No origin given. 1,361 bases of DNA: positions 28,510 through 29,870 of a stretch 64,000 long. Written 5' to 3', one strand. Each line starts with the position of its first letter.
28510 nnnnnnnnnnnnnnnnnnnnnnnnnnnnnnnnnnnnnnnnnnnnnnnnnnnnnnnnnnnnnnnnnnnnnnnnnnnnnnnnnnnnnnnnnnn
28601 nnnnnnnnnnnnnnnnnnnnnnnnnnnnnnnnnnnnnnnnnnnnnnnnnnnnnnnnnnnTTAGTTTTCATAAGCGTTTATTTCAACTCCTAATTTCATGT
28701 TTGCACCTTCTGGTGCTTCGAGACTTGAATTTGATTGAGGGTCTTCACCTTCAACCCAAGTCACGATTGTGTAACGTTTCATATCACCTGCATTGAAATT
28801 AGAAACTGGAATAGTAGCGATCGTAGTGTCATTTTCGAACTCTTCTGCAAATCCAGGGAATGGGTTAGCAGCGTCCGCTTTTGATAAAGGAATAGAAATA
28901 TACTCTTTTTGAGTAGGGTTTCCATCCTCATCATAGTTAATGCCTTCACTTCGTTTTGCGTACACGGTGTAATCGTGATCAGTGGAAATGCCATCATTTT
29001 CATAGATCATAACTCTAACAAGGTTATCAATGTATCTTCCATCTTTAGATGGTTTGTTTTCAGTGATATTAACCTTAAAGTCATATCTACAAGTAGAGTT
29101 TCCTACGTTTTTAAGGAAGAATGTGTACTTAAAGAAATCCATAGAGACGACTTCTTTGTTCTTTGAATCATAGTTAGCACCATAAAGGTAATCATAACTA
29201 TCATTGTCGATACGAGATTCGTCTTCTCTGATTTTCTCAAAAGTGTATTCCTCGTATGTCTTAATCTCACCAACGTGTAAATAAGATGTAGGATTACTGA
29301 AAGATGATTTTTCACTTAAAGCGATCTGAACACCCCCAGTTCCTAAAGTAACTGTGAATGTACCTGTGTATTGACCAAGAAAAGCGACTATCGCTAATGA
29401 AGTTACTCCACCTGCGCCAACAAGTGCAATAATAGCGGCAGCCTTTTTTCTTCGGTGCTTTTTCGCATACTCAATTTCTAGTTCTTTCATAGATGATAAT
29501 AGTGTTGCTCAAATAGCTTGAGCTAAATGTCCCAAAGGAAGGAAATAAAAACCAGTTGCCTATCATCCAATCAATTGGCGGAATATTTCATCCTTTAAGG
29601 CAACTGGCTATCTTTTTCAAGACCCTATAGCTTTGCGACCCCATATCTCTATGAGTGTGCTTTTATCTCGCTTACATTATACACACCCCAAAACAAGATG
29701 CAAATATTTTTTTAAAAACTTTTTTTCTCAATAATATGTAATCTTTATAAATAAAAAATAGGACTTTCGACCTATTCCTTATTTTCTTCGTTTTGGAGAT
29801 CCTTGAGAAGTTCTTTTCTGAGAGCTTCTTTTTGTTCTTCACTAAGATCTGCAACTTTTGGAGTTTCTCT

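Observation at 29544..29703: c-di-GMP-I riboswitch #3 with an explicit ON-switch terminator/anti-terminator architecture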

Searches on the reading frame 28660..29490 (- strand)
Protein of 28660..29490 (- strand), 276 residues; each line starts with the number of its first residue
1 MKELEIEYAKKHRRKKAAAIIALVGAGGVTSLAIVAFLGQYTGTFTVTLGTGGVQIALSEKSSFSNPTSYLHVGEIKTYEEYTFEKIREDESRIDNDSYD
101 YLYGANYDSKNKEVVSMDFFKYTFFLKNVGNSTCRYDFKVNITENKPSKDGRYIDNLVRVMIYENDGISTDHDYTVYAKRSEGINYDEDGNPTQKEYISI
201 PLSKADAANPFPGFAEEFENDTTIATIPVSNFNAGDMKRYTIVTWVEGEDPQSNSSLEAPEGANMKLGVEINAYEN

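Call 9: search_protein_families(library=pfam, proteins=[window:28660-29490:-], max_evalue=0.01)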
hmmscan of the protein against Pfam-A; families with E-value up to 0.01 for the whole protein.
window:28660-29490:- (276 aa): 0 families

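Call 10: search_protein_families(library=ncbifam, proteins=[window:28660-29490:-], max_evalue=0.01)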
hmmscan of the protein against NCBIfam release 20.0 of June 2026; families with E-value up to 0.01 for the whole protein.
window:28660-29490:- (276 aa): 0 families

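Call 14: find_homologous_proteins(query=window:28663-29490:-)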
Query window:28663-29490:- (276 aa): 359 proteins with E <= 0.001 among 1226 candidates; the best 120 are listed.
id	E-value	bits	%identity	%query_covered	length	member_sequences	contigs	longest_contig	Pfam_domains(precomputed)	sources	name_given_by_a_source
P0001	6.3e-177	604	98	100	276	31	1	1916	-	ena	-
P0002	5.4e-147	506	81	100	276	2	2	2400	-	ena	-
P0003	2.5e-120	419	69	100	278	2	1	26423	-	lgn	-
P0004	7.7e-92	326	55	99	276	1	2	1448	-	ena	-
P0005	9.3e-87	309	54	99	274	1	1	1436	-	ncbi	-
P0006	1.2e-83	299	51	99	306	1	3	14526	-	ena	-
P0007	2.8e-83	297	51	99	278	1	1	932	-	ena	-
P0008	8.9e-83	296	51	99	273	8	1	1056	-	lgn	-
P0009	1.0e-80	289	50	99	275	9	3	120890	-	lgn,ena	-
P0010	4.0e-80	287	49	99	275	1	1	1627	-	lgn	-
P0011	7.4e-79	283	51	99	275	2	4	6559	-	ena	-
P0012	7.9e-79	283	51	100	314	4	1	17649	-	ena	-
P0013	9.9e-79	283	51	100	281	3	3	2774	-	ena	-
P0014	4.6e-78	280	51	92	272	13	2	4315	-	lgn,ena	-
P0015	9.4e-78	279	50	99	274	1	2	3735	-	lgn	-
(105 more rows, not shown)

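Call 17: find_related_loci(query=A1, collection=genome_contigs, flank=4000)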
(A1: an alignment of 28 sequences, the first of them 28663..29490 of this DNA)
Query A1 (276 aa) in genome_contigs; peptide patterns used: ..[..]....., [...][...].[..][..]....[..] (x = any residue, [..] = any of these).
315 stretches matched a pattern; 43 encode a relative of the query (tblastn E <= 1e-3); 43 distinct loci.
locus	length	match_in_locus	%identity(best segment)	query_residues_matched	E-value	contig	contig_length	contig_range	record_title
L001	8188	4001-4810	50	5-276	7e-82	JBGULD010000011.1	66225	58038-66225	MAG: Bacilli bacterium isolate ruminal_MAG_265 ruminal_MAG_265_contig_0012, whole genome shotgun sequence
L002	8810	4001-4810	49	4-276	4e-79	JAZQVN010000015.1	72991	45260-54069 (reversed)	MAG: Bacilli bacterium isolate T1900045170_TC20190164.MAGScoT_cleanbin_000006 SGB_5178_k141_2451222, whole genome shotgu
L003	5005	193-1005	49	5-275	7e-76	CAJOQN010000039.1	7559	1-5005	uncultured Bacilli bacterium isolate Rumen_Coassembly_mag_928 genome assembly, contig: k87_11883667, whole genome shotgu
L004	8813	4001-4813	45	5-276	2e-72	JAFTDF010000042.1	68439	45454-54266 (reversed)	MAG: Bacilli bacterium isolate RGIG3712 Goat_Rumen.Co__c2648329, whole genome shotgun sequence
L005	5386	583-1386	47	5-275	2e-70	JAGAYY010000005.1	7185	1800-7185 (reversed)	MAG: Bacilli bacterium isolate RGIG8901 Water_deer_Omasum.Co__c42377, whole genome shotgun sequence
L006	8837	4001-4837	45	5-276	8e-68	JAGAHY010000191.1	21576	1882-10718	MAG: Bacilli bacterium isolate RGIG8459 Water_deer_Abomasum.Co__c645409, whole genome shotgun sequence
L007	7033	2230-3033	45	5-275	2e-67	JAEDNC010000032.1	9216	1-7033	MAG: Bacilli bacterium isolate MAG282 NODE_7849_length_9216_cov_4.171160, whole genome shotgun sequence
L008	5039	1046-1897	42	4-276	1e-66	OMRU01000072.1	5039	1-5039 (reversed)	uncultured Clostridia bacterium isolate RUG810 genome assembly, contig: scaffold_10295, whole genome shotgun sequence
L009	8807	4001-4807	44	5-276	9e-66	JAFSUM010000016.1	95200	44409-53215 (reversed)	MAG: Bacilli bacterium isolate RGIG3485 Goat_Rumen.Co__c775253, whole genome shotgun sequence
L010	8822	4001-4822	42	4-276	4e-63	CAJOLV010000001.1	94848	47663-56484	uncultured Bacilli bacterium isolate Reindeer_2_mag_128 genome assembly, contig: scaffold_26, whole genome shotgun seque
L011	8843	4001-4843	41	5-276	9e-63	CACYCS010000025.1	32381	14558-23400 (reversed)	MAG: uncultured Erysipelotrichaceae bacterium isolate RUG11821 genome assembly, contig: RUG11821_asm_25, whole genome sh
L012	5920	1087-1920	44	4-276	5e-62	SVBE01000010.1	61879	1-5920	MAG: Erysipelotrichaceae bacterium isolate SIG220 NODE_33_length_61879_cov_9.447170, whole genome shotgun sequence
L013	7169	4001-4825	43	5-276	2e-62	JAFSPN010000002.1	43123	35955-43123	MAG: Bacilli bacterium isolate RGIG3356 Goat_Reticulum-6__c10297, whole genome shotgun sequence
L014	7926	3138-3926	39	5-276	5e-58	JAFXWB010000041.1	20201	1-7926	MAG: Bacilli bacterium isolate RGIG6798 Sheep_Rumen-3__c931371, whole genome shotgun sequence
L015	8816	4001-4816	42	5-276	4e-58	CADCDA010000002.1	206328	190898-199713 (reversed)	MAG: uncultured Erysipelotrichaceae bacterium isolate RUG14536 genome assembly, contig: RUG14536_asm_2, whole genome sho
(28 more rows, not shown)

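Call 50: search_solved_structures(query=A1, max_evalue=1)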
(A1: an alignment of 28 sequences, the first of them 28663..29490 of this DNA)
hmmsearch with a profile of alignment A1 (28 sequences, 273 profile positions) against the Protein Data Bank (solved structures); distinct sequences matched with E-value up to 1: 0.

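Call 59: predict_structure(alignment_id=A1)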
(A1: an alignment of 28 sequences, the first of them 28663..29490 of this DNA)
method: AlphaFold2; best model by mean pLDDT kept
length: 276 residues; sequences in the alignment: 28
mean_pLDDT: 81.5   pTM: 0.77
mean pLDDT of the five models: 81.5, 78.8, 78.6, 78.2, 73.4
residues with pLDDT >= 90: 138; 70-90: 79; 50-70: 20; < 50: 39
segments of 3 or more residues with pLDDT < 50: 1-5, 7-40
pLDDT, mean of each block of 10 residues (from residue 1): 47 45 40 35 64 84 87 79 91 94 92 90 95 94 88 89 94 96 90 94 89 96 96 95 90 63 84 83
secondary structure, 60 per line:
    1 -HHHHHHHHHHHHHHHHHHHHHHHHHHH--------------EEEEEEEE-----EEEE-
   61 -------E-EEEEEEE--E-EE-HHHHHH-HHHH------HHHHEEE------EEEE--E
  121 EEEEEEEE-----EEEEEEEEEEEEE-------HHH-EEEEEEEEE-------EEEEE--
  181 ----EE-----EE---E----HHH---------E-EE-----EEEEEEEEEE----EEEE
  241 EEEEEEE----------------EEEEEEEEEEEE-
elements in order: H2-28 E43-50 E56-59 E70-76 H84-89 H91-94 H101-104 E105-107 E114-117 E120-128 E134-146 E158-166 E174-178 E223-232 E237-247 E264-275

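Call 62: fold_search(model_id=the predicted structure, library=pdb)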
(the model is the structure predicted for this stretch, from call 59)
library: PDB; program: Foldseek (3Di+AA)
matches with E <= 10: 1381; with E <= 0.001: 1
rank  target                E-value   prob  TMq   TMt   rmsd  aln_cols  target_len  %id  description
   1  8p4l_A                4.6e-04  0.69  0.17  0.10  16.7       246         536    6  Beta-N-acetylgalactosaminidase from Niabella aurantiaca (released 2024-01-17)
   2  8aur_A                1.2e-03  0.99  0.30  0.34  10.7       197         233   15  Cryo-EM structure of a TasA fibre (released 2022-11-30)
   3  8k2g_A                1.4e-03  0.41  0.17  0.11  17.9       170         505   12  Crystal structure of Group 1 Oligosaccharide-releasing beta-N-acetylgalactosaminidase NgaCa from Cohnella abietis, apo (released 2024-04-24)
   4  7fe5_A                2.0e-03  0.77  0.20  0.27  17.0       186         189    7  AvmM Catalyzes Macrocyclization in Alchivemycin A Biosynthesis (released 2021-09-01)
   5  8k2f                  2.5e-03  0.47  0.18  0.11  17.4       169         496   12  Crystal structure of Group 1 oligosaccharide-releasing beta-N-acetylgalactosaminidase NgaCa from Cohnella abietis, apo 1 (released 2024-04-24)
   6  5a3l_A                3.1e-03  0.28  0.15  0.18  18.6       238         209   10  Structure of Cea1A in complex with N-Acetylglucosamine (released 2016-06-29)
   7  1zk5                  3.3e-03  0.41  0.16  0.22  17.8       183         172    6  Escherichia coli F17fG lectin domain complex with N-acetylglucosamine (released 2006-05-02)
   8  2bs7_1                5.8e-03  0.30  0.17  0.23  16.8       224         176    8  Crystal structure of F17b-G in complex with chitobiose (released 2006-05-24)
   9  5nzu_MODEL_1_D        5.8e-03  0.28  0.19  0.13  27.2       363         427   10  The structure of the COPI coat linkage II (released 2017-06-28)
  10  1xyr_1                6.1e-03  0.23  0.15  0.17  20.8       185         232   12  Poliovirus 135S cell entry intermediate (released 2005-08-02)
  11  5o5b_1                6.5e-03  0.18  0.14  0.16  22.1       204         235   11  Poliovirus type 3 (strain Saukett) stabilized virus-like particle (released 2017-07-12)
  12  7fe0_A                6.8e-03  0.51  0.19  0.25  17.4       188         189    6  AvmM Catalyzes Macrocyclization in Alchivemycin A Biosynthesis (released 2021-09-01)
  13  7rwb_M                6.8e-03  0.18  0.18  0.13  20.3       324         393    5  AP2 bound to the APA domain of SGIP in the presence of heparin (released 2022-03-30)
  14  7rw8_M                8.1e-03  0.18  0.17  0.13  19.7       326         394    5  AP2 bound to heparin in the closed conformation (released 2022-03-30)
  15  3j3p_1                8.1e-03  0.13  0.12  0.14  21.9       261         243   11  Conformational Shift of a Major Poliovirus Antigen Confirmed by Immuno-Cryogenic Electron Microscopy: 135S Poliovirus  (released 2013-07-03)
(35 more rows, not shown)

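Call 79: find_encoding_contigs(protein=window:28660-29490:-, flank=4000, max_places=8)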
Protein window:28660-29490:- (276 aa): no gene with exactly this product is on record in the collection.

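Call 80: find_encoding_contigs(protein=P0003, flank=5000, max_places=4)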
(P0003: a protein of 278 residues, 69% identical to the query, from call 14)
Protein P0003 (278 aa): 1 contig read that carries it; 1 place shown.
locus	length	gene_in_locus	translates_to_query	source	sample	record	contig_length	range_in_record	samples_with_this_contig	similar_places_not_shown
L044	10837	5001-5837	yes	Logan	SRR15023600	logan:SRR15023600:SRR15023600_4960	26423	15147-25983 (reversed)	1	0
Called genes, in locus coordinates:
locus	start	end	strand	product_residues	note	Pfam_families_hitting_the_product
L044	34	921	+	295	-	-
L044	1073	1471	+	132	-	-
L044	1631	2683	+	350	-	PF01637:ATPase_2, PF13173:AAA_14 (faint)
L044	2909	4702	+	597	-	-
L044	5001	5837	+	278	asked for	-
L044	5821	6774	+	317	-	-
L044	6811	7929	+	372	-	-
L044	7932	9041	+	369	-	-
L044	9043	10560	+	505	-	-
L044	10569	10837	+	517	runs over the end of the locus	-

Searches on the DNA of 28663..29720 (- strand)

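Call 18: search_rna_families(sources=[L001, L002, L003, L004, L005, L006, L007, L008, L009, L010, L011, L012, L013, L014, L015, L016, L017], threshold=gathering)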
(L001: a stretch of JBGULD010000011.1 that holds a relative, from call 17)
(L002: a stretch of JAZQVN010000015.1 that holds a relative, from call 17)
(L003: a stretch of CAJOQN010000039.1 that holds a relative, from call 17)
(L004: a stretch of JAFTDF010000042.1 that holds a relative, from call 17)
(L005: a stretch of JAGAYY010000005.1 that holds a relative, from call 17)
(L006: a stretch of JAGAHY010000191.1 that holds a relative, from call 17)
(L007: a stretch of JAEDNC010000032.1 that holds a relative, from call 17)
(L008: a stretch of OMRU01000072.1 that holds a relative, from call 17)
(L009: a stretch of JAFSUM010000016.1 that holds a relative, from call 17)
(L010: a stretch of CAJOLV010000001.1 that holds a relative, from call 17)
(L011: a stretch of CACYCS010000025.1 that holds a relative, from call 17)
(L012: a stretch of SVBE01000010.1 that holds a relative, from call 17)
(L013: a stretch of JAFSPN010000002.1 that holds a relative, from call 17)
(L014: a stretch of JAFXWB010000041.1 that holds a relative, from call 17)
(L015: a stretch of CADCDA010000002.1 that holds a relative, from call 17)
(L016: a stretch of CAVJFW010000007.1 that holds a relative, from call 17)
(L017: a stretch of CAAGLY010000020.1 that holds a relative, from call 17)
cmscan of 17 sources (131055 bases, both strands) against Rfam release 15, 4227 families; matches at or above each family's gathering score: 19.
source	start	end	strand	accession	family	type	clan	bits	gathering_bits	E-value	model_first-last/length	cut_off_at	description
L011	160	258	-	RF01831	THF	Cis-reg; riboswitch;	-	69.9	36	1.4e-13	1-99/99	no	THF (Tetrahydrofolate) riboswitch aptamer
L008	816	895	+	RF01051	c-di-GMP-I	Cis-reg; riboswitch;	CL00126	66.8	35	1.4e-10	1-87/87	no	c-di-GMP-I riboswitch aptamer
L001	3812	3892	+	RF01051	c-di-GMP-I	Cis-reg; riboswitch;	CL00126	64.9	35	4e-10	1-87/87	no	c-di-GMP-I riboswitch aptamer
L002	3810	3889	+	RF01051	c-di-GMP-I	Cis-reg; riboswitch;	CL00126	63.4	35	9.6e-10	1-87/87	no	c-di-GMP-I riboswitch aptamer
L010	3815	3894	+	RF01051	c-di-GMP-I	Cis-reg; riboswitch;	CL00126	61.7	35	2.5e-09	1-87/87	no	c-di-GMP-I riboswitch aptamer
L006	3791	3868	+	RF01051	c-di-GMP-I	Cis-reg; riboswitch;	CL00126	61.5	35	2.8e-09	1-87/87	no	c-di-GMP-I riboswitch aptamer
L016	3752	3828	+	RF01051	c-di-GMP-I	Cis-reg; riboswitch;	CL00126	60.9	35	3.8e-09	1-87/87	no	c-di-GMP-I riboswitch aptamer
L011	3802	3886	+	RF01051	c-di-GMP-I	Cis-reg; riboswitch;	CL00126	59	35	1.1e-08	1-87/87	no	c-di-GMP-I riboswitch aptamer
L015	3797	3887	+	RF01051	c-di-GMP-I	Cis-reg; riboswitch;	CL00126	59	35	1.1e-08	1-87/87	no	c-di-GMP-I riboswitch aptamer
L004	3818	3895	+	RF01051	c-di-GMP-I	Cis-reg; riboswitch;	CL00126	58.5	35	1.5e-08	1-87/87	no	c-di-GMP-I riboswitch aptamer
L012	896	976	+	RF01051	c-di-GMP-I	Cis-reg; riboswitch;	CL00126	57.2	35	3.1e-08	1-87/87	no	c-di-GMP-I riboswitch aptamer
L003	9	89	+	RF01051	c-di-GMP-I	Cis-reg; riboswitch;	CL00126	55.2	35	9.7e-08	1-87/87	no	c-di-GMP-I riboswitch aptamer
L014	2960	3035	+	RF01051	c-di-GMP-I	Cis-reg; riboswitch;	CL00126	53.7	35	2.2e-07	1-87/87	no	c-di-GMP-I riboswitch aptamer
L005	383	472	+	RF01051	c-di-GMP-I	Cis-reg; riboswitch;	CL00126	53.5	35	2.4e-07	1-87/87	no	c-di-GMP-I riboswitch aptamer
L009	3820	3895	+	RF01051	c-di-GMP-I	Cis-reg; riboswitch;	CL00126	53.5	35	2.5e-07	1-87/87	no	c-di-GMP-I riboswitch aptamer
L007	2030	2119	+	RF01051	c-di-GMP-I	Cis-reg; riboswitch;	CL00126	52.6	35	4.1e-07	1-87/87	no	c-di-GMP-I riboswitch aptamer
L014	77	156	+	RF01051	c-di-GMP-I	Cis-reg; riboswitch;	CL00126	52.1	35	5.3e-07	1-87/87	no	c-di-GMP-I riboswitch aptamer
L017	3805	3885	+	RF01051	c-di-GMP-I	Cis-reg; riboswitch;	CL00126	51.5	35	7.7e-07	1-87/87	no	c-di-GMP-I riboswitch aptamer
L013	3745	3820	+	RF01051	c-di-GMP-I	Cis-reg; riboswitch;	CL00126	44.3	35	4.5e-05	1-87/87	no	c-di-GMP-I riboswitch aptamer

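Call 19: search_rna_families(sources=[L018, L019, L020, L021, L022, L023, L024, L025, L026, L027, L028, L029, L030, L031, L032, L033, L034], threshold=gathering)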
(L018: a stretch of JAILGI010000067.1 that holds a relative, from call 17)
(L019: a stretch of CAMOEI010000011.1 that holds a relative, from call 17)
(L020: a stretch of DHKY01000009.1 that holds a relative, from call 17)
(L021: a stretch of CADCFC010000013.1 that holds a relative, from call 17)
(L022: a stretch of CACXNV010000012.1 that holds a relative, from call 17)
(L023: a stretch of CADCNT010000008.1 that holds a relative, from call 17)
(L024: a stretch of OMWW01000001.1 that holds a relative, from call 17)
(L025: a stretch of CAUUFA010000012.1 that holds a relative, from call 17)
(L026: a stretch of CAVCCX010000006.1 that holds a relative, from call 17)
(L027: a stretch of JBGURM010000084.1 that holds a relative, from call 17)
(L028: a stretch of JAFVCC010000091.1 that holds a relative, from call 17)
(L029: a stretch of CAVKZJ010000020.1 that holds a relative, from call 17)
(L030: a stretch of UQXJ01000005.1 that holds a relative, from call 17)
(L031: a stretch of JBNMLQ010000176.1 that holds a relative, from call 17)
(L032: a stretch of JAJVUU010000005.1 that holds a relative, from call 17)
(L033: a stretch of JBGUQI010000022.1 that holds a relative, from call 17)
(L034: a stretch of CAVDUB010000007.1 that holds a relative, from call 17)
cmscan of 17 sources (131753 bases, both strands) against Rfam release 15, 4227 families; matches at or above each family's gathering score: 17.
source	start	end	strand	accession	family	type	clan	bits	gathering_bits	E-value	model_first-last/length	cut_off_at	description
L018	3826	3903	+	RF01051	c-di-GMP-I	Cis-reg; riboswitch;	CL00126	65.8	35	2.5e-10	1-87/87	no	c-di-GMP-I riboswitch aptamer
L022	3815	3897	+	RF01051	c-di-GMP-I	Cis-reg; riboswitch;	CL00126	65.6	35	2.8e-10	1-87/87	no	c-di-GMP-I riboswitch aptamer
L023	3822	3901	+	RF01051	c-di-GMP-I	Cis-reg; riboswitch;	CL00126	64.4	35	5.3e-10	1-87/87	no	c-di-GMP-I riboswitch aptamer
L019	3825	3903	+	RF01051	c-di-GMP-I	Cis-reg; riboswitch;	CL00126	64.3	35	5.8e-10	1-87/87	no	c-di-GMP-I riboswitch aptamer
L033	3758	3837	+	RF01051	c-di-GMP-I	Cis-reg; riboswitch;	CL00126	62.8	35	1.3e-09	1-87/87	no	c-di-GMP-I riboswitch aptamer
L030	1656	1735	+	RF01051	c-di-GMP-I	Cis-reg; riboswitch;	CL00126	61.1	35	3.5e-09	1-87/87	no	c-di-GMP-I riboswitch aptamer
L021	3805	3896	+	RF01051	c-di-GMP-I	Cis-reg; riboswitch;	CL00126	59.7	35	7.6e-09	1-87/87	no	c-di-GMP-I riboswitch aptamer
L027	3735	3819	+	RF01051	c-di-GMP-I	Cis-reg; riboswitch;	CL00126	57.8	35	2.2e-08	1-87/87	no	c-di-GMP-I riboswitch aptamer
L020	547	627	+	RF01051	c-di-GMP-I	Cis-reg; riboswitch;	CL00126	56.7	35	4e-08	1-87/87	no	c-di-GMP-I riboswitch aptamer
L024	3815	3898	+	RF01051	c-di-GMP-I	Cis-reg; riboswitch;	CL00126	56.4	35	4.8e-08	1-87/87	no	c-di-GMP-I riboswitch aptamer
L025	1859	1934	+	RF01051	c-di-GMP-I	Cis-reg; riboswitch;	CL00126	55.6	35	7.8e-08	1-87/87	no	c-di-GMP-I riboswitch aptamer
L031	1185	1263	+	RF01051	c-di-GMP-I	Cis-reg; riboswitch;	CL00126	54.6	35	1.3e-07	1-87/87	no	c-di-GMP-I riboswitch aptamer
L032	3739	3817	+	RF01051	c-di-GMP-I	Cis-reg; riboswitch;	CL00126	54.4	35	1.5e-07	1-87/87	no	c-di-GMP-I riboswitch aptamer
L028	3345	3420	+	RF01051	c-di-GMP-I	Cis-reg; riboswitch;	CL00126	53.9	35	2e-07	1-87/87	no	c-di-GMP-I riboswitch aptamer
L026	3761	3835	+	RF01051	c-di-GMP-I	Cis-reg; riboswitch;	CL00126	46.4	35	1.4e-05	1-87/87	no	c-di-GMP-I riboswitch aptamer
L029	1039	1113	+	RF01051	c-di-GMP-I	Cis-reg; riboswitch;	CL00126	46.1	35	1.6e-05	1-87/87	no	c-di-GMP-I riboswitch aptamer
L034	3717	3791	+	RF01051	c-di-GMP-I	Cis-reg; riboswitch;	CL00126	45.8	35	1.9e-05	1-87/87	no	c-di-GMP-I riboswitch aptamer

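Call 20: search_rna_families(sources=[L035, L036, L037, L038, L039, L040, L041, L042, L043], threshold=gathering)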
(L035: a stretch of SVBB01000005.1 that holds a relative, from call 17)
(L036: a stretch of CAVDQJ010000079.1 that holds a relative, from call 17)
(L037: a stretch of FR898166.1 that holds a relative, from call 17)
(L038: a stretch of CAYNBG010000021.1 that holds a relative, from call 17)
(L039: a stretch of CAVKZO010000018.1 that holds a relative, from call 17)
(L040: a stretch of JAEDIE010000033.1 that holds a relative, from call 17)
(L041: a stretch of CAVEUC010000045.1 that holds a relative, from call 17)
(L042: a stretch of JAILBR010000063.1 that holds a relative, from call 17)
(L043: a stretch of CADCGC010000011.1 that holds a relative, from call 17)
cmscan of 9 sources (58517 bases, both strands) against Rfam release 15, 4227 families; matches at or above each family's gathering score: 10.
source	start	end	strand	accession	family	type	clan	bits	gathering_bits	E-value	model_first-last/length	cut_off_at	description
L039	89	175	+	RF01051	c-di-GMP-I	Cis-reg; riboswitch;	CL00126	69.7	35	1.2e-11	1-87/87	no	c-di-GMP-I riboswitch aptamer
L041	1599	1685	+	RF01051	c-di-GMP-I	Cis-reg; riboswitch;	CL00126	69.1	35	1.7e-11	1-87/87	no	c-di-GMP-I riboswitch aptamer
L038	659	744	+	RF01051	c-di-GMP-I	Cis-reg; riboswitch;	CL00126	65.6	35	1.2e-10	1-87/87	no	c-di-GMP-I riboswitch aptamer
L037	2017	2097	-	RF01051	c-di-GMP-I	Cis-reg; riboswitch;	CL00126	63.2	35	4.8e-10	1-87/87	no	c-di-GMP-I riboswitch aptamer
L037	3765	3848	+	RF01051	c-di-GMP-I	Cis-reg; riboswitch;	CL00126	62.8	35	5.8e-10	1-87/87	no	c-di-GMP-I riboswitch aptamer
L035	917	995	-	RF01051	c-di-GMP-I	Cis-reg; riboswitch;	CL00126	62.7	35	6.3e-10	1-87/87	no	c-di-GMP-I riboswitch aptamer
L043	3735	3819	+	RF01051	c-di-GMP-I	Cis-reg; riboswitch;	CL00126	57.8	35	9.8e-09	1-87/87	no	c-di-GMP-I riboswitch aptamer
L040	529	602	+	RF01051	c-di-GMP-I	Cis-reg; riboswitch;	CL00126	55.8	35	3e-08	1-87/87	no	c-di-GMP-I riboswitch aptamer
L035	3756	3836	+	RF01051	c-di-GMP-I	Cis-reg; riboswitch;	CL00126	50.5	35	5.9e-07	1-87/87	no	c-di-GMP-I riboswitch aptamer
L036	1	67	+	RF01051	c-di-GMP-I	Cis-reg; riboswitch;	CL00126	41.3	35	0.0001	17-87/87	5'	c-di-GMP-I riboswitch aptamer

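Call 29: search_rna_families(source=window, start=29470, end=29720, threshold=evalue, max_evalue=10)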
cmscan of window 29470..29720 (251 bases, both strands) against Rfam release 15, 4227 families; matches with E-value up to 10: 4.
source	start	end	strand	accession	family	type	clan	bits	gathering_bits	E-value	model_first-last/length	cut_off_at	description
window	29595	29670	-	RF03167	c-di-GMP-I-GGC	Cis-reg; riboswitch;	CL00126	52.1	59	8.5e-12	1-80/80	no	c-di-GMP-I-GGC riboswitch aptamer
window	29539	29620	-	RF00836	mir-250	Gene; miRNA;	-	15.8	58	0.54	1-81/81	no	mir-250 microRNA precursor family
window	29479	29525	+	RF00284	SNORD74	Gene; snRNA; snoRNA; CD-box;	CL00069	12.7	41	4.4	1-80/80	no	Small nucleolar RNA SNORD74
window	29475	29522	+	RF02126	GHRLOS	Gene; lncRNA;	-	9.4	48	5.5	25-70/70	no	Ghrelin opposite strand RNA conserved region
